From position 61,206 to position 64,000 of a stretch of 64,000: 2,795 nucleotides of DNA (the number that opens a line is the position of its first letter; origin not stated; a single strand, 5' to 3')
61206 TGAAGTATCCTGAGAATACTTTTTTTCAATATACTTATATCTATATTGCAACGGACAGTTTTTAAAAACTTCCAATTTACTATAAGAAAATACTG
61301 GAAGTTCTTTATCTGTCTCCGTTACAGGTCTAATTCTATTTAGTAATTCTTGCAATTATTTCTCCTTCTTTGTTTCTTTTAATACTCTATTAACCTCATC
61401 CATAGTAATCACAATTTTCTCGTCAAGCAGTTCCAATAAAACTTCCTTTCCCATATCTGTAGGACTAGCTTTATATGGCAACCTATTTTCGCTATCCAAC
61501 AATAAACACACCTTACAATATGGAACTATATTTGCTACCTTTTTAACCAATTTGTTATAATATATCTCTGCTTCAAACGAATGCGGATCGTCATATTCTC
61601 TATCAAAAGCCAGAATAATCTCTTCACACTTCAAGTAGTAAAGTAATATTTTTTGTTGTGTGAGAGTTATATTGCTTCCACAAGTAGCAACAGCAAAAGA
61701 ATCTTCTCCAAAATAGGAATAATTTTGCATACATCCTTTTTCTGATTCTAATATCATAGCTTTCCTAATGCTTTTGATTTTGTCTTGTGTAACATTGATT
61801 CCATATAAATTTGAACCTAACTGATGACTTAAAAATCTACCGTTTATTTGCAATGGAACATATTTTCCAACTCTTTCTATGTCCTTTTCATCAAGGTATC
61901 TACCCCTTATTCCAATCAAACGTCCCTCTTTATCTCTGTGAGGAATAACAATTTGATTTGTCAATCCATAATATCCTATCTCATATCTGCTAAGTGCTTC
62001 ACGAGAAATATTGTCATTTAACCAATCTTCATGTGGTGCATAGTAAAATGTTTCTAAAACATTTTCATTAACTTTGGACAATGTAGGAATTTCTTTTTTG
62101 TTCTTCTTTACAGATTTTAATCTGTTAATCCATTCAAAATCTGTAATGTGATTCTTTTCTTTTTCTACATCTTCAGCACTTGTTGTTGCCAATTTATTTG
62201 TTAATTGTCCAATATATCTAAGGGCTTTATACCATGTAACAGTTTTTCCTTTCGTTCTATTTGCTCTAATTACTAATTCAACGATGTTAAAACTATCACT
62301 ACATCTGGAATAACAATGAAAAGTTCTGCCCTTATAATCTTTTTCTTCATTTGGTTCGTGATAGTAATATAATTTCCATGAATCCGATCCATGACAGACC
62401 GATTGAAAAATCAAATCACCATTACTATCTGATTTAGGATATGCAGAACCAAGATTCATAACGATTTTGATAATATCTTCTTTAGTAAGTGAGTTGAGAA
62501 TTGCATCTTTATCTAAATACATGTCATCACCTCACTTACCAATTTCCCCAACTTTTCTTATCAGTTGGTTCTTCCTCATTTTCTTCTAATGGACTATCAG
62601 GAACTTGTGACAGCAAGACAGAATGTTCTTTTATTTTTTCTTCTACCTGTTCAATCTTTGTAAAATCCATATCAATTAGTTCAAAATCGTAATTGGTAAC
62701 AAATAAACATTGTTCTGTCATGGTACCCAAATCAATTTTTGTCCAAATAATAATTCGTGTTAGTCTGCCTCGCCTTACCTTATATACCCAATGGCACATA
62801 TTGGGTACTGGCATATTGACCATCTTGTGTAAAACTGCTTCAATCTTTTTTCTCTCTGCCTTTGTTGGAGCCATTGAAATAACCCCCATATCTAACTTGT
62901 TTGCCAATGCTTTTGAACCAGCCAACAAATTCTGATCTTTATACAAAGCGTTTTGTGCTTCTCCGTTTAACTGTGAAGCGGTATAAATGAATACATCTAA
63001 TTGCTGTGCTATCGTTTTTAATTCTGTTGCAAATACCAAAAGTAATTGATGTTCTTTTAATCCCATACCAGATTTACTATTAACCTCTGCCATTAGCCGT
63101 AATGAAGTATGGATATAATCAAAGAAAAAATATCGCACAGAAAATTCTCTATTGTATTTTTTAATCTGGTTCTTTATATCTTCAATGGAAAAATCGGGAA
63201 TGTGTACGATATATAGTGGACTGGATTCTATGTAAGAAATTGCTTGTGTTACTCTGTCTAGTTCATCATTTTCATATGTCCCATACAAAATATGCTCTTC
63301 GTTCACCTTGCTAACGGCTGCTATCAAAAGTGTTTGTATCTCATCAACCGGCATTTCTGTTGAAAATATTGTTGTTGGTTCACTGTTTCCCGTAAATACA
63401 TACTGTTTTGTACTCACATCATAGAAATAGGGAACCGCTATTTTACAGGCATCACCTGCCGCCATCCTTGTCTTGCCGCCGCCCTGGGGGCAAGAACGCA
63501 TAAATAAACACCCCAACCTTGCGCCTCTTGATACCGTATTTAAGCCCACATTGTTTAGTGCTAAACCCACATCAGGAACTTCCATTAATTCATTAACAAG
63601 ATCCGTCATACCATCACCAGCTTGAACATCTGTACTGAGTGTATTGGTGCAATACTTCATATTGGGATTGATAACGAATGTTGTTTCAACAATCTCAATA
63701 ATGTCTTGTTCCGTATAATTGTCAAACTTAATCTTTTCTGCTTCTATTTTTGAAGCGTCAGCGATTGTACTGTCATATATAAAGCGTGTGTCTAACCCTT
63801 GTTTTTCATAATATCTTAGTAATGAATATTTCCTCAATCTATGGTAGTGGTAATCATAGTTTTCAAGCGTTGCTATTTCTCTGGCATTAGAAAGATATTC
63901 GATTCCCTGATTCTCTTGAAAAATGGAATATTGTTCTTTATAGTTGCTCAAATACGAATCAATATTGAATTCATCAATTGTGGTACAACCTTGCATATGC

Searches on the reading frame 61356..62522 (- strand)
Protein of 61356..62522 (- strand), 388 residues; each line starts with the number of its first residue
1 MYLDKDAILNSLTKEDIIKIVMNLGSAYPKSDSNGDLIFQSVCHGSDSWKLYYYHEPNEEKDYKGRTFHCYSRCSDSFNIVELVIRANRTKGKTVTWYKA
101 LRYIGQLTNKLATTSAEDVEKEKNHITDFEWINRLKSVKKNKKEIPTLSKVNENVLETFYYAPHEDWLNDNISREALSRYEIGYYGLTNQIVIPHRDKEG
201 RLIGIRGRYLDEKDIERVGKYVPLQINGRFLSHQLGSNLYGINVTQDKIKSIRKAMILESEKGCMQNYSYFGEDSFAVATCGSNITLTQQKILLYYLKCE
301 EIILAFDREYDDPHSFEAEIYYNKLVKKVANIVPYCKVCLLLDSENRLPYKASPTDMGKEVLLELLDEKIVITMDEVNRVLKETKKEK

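Call 49: search_protein_families(library=phrogs, proteins=[window:61356-62522:-], max_evalue=0.00001)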
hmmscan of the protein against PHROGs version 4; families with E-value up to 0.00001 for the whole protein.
window:61356-62522:- (388 aa): 1 family
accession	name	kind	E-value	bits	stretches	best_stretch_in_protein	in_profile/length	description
phrog_47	-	DNA, RNA and nucleotide metabolism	3.5e-36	126.1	1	11-374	25-339/947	DNA primase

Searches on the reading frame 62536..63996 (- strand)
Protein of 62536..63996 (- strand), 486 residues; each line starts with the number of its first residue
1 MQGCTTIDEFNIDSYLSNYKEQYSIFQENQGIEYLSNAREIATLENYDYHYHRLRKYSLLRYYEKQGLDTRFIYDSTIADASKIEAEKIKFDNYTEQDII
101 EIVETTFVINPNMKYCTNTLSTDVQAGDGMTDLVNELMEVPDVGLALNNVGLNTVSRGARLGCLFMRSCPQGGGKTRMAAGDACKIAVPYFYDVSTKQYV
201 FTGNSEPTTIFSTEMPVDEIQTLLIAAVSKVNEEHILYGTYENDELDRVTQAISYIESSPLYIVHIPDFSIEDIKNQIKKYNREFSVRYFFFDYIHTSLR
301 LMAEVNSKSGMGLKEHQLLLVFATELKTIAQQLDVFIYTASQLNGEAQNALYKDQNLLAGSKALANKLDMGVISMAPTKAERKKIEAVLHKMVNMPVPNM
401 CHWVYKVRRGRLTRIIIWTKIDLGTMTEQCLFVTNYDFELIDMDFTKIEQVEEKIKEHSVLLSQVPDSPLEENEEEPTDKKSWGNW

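Call 49: search_protein_families(library=phrogs, proteins=[window:62536-63996:-], max_evalue=0.00001)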
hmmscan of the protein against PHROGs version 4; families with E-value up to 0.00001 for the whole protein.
window:62536-63996:- (486 aa): 3 families
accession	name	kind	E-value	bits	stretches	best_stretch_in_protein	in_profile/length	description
phrog_19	-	DNA, RNA and nucleotide metabolism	6.9e-39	135.2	1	7-431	213-581/621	DnaB-like replicative helicase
phrog_239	-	DNA, RNA and nucleotide metabolism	4.6e-15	56.6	1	115-415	315-599/801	DNA primase/helicase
phrog_243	-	DNA, RNA and nucleotide metabolism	5.9e-06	26.4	0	198-350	54-198/273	DnaB-like replicative helicase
